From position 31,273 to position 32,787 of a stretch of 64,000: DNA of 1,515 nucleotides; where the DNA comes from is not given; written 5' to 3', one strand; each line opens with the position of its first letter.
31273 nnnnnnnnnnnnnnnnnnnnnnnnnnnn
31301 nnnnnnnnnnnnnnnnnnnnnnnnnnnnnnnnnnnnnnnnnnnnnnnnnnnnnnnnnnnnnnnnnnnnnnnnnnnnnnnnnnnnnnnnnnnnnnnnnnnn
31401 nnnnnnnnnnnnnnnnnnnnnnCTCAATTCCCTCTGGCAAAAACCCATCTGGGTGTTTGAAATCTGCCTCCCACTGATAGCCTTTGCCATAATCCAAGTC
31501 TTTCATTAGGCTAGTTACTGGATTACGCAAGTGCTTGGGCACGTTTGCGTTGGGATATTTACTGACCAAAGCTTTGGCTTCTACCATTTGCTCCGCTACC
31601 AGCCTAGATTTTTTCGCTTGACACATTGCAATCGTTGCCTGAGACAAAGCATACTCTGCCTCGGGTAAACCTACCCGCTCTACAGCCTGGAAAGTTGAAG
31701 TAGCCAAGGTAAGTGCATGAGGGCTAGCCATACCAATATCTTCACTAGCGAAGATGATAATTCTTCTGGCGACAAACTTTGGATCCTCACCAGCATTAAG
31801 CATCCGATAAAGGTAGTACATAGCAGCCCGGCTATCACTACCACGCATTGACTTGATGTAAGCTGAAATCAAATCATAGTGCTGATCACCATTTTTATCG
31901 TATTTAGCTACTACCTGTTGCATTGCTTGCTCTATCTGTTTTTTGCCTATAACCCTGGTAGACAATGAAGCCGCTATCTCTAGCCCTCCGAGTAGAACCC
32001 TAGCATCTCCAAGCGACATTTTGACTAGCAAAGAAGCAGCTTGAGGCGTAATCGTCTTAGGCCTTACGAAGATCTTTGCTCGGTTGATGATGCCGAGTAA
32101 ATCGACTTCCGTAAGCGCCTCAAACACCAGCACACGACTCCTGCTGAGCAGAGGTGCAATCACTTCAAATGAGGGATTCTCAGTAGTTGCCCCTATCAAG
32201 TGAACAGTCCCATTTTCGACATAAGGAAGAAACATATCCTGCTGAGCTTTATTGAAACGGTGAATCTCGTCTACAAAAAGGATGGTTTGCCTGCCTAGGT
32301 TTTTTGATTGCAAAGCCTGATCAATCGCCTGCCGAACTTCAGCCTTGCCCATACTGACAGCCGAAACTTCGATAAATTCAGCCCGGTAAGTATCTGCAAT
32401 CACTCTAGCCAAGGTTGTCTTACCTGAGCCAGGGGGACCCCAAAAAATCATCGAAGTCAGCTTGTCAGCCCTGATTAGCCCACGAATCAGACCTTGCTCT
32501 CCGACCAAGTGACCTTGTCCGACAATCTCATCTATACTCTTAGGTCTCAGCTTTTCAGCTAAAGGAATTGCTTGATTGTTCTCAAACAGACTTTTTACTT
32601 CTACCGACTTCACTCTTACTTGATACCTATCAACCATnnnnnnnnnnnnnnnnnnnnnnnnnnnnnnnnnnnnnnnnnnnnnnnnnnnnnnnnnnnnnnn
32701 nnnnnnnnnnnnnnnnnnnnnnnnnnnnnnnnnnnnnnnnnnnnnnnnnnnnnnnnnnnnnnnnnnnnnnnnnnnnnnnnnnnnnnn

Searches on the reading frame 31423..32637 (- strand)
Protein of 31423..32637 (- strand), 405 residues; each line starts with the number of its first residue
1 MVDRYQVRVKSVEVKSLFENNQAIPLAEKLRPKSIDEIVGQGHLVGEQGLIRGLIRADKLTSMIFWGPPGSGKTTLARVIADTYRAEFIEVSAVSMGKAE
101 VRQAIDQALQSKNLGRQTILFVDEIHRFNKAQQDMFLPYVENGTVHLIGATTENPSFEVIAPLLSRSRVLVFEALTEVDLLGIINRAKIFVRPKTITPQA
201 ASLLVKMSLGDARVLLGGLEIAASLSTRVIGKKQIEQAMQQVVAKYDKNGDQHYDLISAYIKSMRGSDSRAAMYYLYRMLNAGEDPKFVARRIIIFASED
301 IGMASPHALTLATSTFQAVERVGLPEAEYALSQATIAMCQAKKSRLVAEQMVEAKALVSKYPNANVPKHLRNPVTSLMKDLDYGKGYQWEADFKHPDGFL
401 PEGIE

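Call 44: find_homologous_proteins(query=window:31423-32637:-, max_evalue=1e-100)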
Query window:31423-32637:- (405 aa): 6983 proteins with E <= 1e-100 among 8000 candidates; the best 120 are listed.
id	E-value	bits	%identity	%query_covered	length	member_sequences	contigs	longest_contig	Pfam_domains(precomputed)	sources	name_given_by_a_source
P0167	1.9e-236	802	91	98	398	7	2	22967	PF13173.13,PF16193.12,PF00004.36,PF13401.13,PF05496.19,PF07728.21,PF12002.14,PF01078.28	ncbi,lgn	-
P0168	3.6e-177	607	69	96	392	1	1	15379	PF00158.33,PF16193.12,PF00004.36,PF13401.13,PF05496.19,PF14532.13,PF07728.21,PF12002.14,PF01078.28,PF13191.13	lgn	-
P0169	2.1e-171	588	67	98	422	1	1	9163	PF00158.33,PF16193.12,PF06068.20,PF00004.36,PF05496.19,PF07728.21,PF12002.14,PF01078.28,PF13191.13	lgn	-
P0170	1.4e-164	566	66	96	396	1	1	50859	PF13173.13,PF00158.33,PF16193.12,PF06068.20,PF00004.36,PF05496.19,PF07728.21,PF12002.14,PF01078.28,PF13191.13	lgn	-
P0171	2.5e-161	555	66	96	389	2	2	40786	PF00158.33,PF16193.12,PF06068.20,PF00004.36,PF05496.19,PF07728.21,PF12002.14,PF01078.28,PF13191.13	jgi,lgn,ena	-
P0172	1.3e-154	533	65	96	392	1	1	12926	PF00158.33,PF16193.12,PF00004.36,PF05496.19,PF14532.13,PF07728.21,PF12002.14,PF01078.28,PF13191.13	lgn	-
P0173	2.9e-153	528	63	96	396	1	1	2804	PF13173.13,PF00158.33,PF16193.12,PF00004.36,PF05496.19,PF07728.21,PF12002.14,PF13191.13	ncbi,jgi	-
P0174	2.8e-149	515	60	99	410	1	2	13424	PF13173.13,PF00158.33,PF16193.12,PF06068.20,PF13604.13,PF00004.36,PF05496.19,PF07728.21,PF12002.14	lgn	-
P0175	3.3e-148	512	60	96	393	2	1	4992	PF13173.13,PF16193.12,PF13604.13,PF00004.36,PF13401.13,PF05496.19,PF12002.14,PF01078.28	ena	-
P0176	3.7e-147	508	60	95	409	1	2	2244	PF13173.13,PF00158.33,PF16193.12,PF00004.36,PF13401.13,PF05496.19,PF14532.13,PF07728.21,PF12002.14,PF13191.13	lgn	-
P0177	4.4e-146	505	62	94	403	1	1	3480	PF13173.13,PF00158.33,PF16193.12,PF07724.21,PF00004.36,PF05496.19,PF07728.21,PF12002.14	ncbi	-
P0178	4.7e-146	505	60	96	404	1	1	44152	PF00158.33,PF16193.12,PF00004.36,PF05496.19,PF14532.13,PF07728.21,PF12002.14,PF01078.28,PF20720.4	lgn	-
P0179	6.1e-146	504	60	94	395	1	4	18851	PF13173.13,PF16193.12,PF13604.13,PF13245.13,PF00004.36,PF13401.13,PF05496.19,PF07728.21,PF12002.14,PF01078.28,PF13191.13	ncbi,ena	-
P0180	1.2e-145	503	60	96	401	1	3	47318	PF13173.13,PF00158.33,PF16193.12,PF00004.36,PF05496.19,PF07728.21,PF12002.14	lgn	-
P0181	1.4e-145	503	61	96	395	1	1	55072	PF13173.13,PF16193.12,PF06068.20,PF13604.13,PF00004.36,PF13401.13,PF05496.19,PF14532.13,PF07728.21,PF13191.13,PF00158.33,PF12002.14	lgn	-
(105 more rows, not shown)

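Call 45: find_encoding_contigs(protein=P0167, flank=10000, max_places=4)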
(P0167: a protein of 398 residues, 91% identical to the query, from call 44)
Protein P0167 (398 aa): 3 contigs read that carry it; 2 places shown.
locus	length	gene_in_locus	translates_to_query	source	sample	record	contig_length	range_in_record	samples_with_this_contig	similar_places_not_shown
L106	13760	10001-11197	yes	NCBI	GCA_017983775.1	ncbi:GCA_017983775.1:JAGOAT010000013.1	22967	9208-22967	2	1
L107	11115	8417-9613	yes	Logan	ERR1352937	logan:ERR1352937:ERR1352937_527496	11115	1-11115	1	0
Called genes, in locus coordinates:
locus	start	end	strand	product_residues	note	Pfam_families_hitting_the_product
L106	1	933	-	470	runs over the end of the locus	PF02934:GatB_N, PF02637:GatB_Yqey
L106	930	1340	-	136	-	-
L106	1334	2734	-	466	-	PF01425:Amidase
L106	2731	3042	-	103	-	PF02686:GatC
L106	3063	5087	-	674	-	PF22745:Nlig-Ia (weak), PF01653:DNA_ligase_aden, PF03120:OB_DNA_ligase, PF14520:HHH_5 (faint), PF12826:HHH_2, PF00533:BRCT, PF12738:PTCB-BRCT (weak)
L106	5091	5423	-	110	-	PF02033:RBFA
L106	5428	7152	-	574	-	PF04760:IF2_N, PF00009:GTP_EFTU, PF00071:Ras (weak), PF01926:MMR_HSR1, PF22042:EF-G_D2, PF11987:IF-2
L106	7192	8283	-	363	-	PF23459:S1_RRP5 (faint), PF00575:S1 (weak), PF13509:S1_2 (faint), PF00575:S1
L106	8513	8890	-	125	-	PF00072:Response_reg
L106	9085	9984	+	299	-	PF02729:OTCace_N, PF00185:OTCace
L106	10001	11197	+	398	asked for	PF05496:RuvB_N, PF01078:Mg_chelatase (faint), PF13401:AAA_22 (weak), PF00004:AAA, PF07728:AAA_5, PF13173:AAA_14 (faint), PF16193:AAA_assoc_2, PF12002:MgsA_C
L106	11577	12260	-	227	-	-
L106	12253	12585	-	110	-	-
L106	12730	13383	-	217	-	PF01797:Y1_Tnp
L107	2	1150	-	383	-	?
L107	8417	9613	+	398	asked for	PF05496:RuvB_N, PF01078:Mg_chelatase (faint), PF13401:AAA_22 (weak), PF00004:AAA, PF07728:AAA_5, PF13173:AAA_14 (faint), PF16193:AAA_assoc_2, PF12002:MgsA_C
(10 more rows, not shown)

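Call 48: find_encoding_contigs(protein=P0170, flank=10000, max_places=2)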
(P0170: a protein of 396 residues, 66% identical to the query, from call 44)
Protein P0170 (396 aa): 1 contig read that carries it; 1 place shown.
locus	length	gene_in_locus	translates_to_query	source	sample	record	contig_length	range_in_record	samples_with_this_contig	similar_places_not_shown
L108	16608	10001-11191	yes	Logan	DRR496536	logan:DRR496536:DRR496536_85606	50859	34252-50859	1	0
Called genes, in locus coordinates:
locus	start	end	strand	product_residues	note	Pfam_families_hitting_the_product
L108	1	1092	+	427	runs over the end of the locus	PF01794:Ferric_reduct, PF00175:NAD_binding_1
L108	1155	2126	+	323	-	-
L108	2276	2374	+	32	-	-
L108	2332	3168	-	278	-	PF02424:ApbE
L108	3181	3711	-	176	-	-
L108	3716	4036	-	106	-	-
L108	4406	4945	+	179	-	PF00300:His_Phos_1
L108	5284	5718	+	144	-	-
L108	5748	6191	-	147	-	-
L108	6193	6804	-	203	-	-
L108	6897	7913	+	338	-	PF14240:YHYH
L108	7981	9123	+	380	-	PF26514:DUF8173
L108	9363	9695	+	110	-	PF03167:UDG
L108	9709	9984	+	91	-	-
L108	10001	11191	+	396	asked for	PF05496:RuvB_N, PF06068:TIP49 (weak), PF00158:Sigma54_activat (faint), PF07728:AAA_5 (weak), PF13173:AAA_14 (weak), PF00004:AAA, PF16193:AAA_assoc_2, PF12002:MgsA_C, +2 more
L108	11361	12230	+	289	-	-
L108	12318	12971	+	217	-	-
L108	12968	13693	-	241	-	PF07099:DUF1361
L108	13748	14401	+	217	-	-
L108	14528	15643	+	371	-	-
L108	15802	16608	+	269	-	?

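Call 49: find_encoding_contigs(protein=P0171, flank=10000, max_places=2)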
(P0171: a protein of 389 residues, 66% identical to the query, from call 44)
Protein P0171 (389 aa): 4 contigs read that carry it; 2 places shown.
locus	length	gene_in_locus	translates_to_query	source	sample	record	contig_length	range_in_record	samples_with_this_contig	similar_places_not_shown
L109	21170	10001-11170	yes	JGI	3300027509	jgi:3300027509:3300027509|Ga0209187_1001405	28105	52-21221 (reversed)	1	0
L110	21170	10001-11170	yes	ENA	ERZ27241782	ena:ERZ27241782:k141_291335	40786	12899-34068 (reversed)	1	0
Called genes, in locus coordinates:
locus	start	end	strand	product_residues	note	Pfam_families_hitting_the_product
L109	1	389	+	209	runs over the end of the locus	-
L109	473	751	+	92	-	-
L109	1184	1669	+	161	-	PF13473:Cupredoxin_1 (weak), PF00127:Copper-bind (weak)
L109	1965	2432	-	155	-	-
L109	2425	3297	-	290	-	-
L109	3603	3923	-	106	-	-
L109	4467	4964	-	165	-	-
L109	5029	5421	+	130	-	-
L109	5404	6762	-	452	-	PF02812:ELFV_dehydrog_N, PF00208:ELFV_dehydrog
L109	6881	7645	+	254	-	PF01145:Band_7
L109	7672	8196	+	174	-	-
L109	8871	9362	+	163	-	PF10517:DM13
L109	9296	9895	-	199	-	PF08002:DUF1697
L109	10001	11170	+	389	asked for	PF06068:TIP49 (weak), PF01078:Mg_chelatase (faint), PF05496:RuvB_N, PF00158:Sigma54_activat (faint), PF00004:AAA, PF07728:AAA_5 (weak), PF16193:AAA_assoc_2, PF12002:MgsA_C, +1 more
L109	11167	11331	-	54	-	-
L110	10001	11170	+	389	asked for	PF06068:TIP49 (weak), PF01078:Mg_chelatase (faint), PF05496:RuvB_N, PF00158:Sigma54_activat (faint), PF00004:AAA, PF07728:AAA_5 (weak), PF16193:AAA_assoc_2, PF12002:MgsA_C, +1 more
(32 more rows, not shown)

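Call 50: find_encoding_contigs(protein=P0168, flank=10000, max_places=2)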
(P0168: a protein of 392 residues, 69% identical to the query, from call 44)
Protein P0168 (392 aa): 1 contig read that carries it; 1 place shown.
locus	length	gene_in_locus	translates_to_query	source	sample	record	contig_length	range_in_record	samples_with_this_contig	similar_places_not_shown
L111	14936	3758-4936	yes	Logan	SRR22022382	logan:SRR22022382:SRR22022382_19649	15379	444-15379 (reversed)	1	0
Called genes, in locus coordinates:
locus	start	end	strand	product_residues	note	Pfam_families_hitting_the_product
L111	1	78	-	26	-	?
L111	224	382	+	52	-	-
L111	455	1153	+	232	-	-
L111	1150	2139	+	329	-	-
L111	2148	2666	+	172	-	PF00293:NUDIX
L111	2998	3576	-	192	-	PF03167:UDG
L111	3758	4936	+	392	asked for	PF01078:Mg_chelatase (faint), PF05496:RuvB_N, PF00158:Sigma54_activat (faint), PF13191:AAA_16 (faint), PF00004:AAA, PF07728:AAA_5 (weak), PF16193:AAA_assoc_2, PF12002:MgsA_C, +2 more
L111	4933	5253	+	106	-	PF03091:CutA1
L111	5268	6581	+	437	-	PF13091:PLDc_2 (faint)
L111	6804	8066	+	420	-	PF01494:FAD_binding_3, PF08491:SE (faint)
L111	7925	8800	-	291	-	PF01145:Band_7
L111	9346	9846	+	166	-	PF13238:AAA_18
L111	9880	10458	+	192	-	PF04011:LemA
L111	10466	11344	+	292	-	PF01435:Peptidase_M48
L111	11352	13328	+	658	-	PF22745:Nlig-Ia, PF01653:DNA_ligase_aden, PF03120:OB_DNA_ligase, PF14520:HHH_5 (faint), PF12826:HHH_2, PF00533:BRCT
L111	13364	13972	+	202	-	PF02698:DUF218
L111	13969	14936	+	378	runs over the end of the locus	PF07690:MFS_1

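Call 82: search_protein_families(library=ncbifam, proteins=[L106:12733-13383:-], max_evalue=1)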
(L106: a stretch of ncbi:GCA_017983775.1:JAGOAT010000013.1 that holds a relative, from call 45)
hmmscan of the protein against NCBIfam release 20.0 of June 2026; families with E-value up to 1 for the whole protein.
L106:12733-13383:- (217 aa): 2 families
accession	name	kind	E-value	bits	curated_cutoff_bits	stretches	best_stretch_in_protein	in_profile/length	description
NF047646.1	REP_Tyr_transpos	equivalog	4.5e-10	39.6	80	1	71-148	45-130/146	REP-associated tyrosine transposase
NF033573.1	transpos_IS200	equivalog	0.097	12.9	55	1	72-117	46-91/126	IS200/IS605 family transposase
